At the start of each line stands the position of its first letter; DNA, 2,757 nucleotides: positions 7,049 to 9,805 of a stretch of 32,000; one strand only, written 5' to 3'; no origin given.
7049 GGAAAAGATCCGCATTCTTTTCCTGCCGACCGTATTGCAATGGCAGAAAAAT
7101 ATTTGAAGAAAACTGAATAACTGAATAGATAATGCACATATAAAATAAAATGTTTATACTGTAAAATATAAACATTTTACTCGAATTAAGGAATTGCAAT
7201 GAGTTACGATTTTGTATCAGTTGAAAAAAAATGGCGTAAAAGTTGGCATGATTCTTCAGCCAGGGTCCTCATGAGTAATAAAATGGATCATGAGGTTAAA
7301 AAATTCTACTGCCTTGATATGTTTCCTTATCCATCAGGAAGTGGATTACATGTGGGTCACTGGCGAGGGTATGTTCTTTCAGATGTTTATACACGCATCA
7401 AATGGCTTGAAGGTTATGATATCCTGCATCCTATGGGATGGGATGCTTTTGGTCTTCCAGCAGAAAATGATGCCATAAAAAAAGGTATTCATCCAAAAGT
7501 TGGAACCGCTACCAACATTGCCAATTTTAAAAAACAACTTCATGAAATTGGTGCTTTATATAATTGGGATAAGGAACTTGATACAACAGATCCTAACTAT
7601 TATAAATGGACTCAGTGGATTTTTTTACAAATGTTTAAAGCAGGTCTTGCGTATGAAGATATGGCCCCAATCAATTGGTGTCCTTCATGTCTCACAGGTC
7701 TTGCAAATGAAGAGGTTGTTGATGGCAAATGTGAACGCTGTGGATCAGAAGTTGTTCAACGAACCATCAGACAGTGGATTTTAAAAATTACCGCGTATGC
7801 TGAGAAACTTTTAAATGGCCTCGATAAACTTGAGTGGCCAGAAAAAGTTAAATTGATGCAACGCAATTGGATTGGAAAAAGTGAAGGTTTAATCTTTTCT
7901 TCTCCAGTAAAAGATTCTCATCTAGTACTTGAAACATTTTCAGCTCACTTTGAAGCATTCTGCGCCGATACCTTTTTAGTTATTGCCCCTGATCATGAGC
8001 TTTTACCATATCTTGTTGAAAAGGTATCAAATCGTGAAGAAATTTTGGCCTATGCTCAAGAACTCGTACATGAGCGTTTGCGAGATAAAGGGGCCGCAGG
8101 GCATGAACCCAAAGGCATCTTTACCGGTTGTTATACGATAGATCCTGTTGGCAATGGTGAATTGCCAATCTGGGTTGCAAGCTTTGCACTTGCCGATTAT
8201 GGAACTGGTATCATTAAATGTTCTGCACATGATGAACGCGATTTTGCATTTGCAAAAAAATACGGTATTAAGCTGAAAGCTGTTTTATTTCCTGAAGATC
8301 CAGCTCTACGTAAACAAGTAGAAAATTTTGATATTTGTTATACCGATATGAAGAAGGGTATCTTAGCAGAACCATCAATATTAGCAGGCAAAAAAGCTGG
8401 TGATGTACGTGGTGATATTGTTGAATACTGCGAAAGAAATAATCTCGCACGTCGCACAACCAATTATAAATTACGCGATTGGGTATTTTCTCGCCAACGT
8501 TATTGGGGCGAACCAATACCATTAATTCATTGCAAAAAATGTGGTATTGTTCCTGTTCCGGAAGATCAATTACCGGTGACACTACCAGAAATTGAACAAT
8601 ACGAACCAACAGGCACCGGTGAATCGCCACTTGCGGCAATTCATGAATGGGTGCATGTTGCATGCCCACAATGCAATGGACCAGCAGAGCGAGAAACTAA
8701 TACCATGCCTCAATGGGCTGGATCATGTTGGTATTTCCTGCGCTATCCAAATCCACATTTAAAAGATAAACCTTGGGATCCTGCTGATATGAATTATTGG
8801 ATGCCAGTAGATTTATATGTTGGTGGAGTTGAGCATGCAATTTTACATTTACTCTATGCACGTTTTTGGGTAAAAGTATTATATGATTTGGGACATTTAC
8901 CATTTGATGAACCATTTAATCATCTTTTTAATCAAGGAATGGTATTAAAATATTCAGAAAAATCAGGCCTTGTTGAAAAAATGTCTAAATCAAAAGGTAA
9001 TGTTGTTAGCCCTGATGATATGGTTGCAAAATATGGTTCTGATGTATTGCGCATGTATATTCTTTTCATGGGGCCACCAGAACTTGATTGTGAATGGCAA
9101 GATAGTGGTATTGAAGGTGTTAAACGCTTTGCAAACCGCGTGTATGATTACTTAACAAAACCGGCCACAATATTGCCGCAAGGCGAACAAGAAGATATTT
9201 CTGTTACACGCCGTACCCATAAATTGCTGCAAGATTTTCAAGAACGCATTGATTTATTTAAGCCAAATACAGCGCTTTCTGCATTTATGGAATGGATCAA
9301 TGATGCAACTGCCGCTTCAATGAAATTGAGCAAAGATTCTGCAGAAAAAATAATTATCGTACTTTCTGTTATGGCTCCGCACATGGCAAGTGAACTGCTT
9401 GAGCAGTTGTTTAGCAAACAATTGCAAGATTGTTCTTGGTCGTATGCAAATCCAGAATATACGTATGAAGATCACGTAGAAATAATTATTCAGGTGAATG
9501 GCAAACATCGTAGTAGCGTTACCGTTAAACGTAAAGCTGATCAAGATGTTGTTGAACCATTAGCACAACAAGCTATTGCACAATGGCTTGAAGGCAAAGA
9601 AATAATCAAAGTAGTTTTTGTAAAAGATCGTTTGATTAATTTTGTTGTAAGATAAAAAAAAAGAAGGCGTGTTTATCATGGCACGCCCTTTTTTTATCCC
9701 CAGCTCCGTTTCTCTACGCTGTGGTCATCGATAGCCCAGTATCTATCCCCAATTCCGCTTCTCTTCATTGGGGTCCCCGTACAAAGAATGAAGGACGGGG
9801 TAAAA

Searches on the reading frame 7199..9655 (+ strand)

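Call 54: search_protein_families(library=pfam, proteins=[window:7199-9655:+], max_evalue=0.001)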
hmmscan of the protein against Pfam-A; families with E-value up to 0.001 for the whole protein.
window:7199-9655:+ (818 aa): 5 families
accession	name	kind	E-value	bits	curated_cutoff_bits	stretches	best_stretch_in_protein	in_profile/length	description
PF00133.28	tRNA-synt_1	-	1.1e-43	150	22.7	2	13-226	3-226/414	tRNA synthetases class I (I, L, M and V)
PF13603.12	tRNA-synt_1_2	-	6.4e-36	124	25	1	222-410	1-183/185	Leucyl-tRNA synthetase, editing domain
PF09334.17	tRNA-synt_1g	-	3.3e-26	92.4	20.1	2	42-184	7-145/391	tRNA synthetases class I (M)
PF08264.19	Anticodon_1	-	1.5e-10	41.5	25.1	1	669-785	4-147/148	Anticodon-binding domain of tRNA ligase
PF01406.26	tRNA-synt_1e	-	0.00024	21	27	0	593-622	252-281/301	tRNA synthetases class I (C) catalytic domain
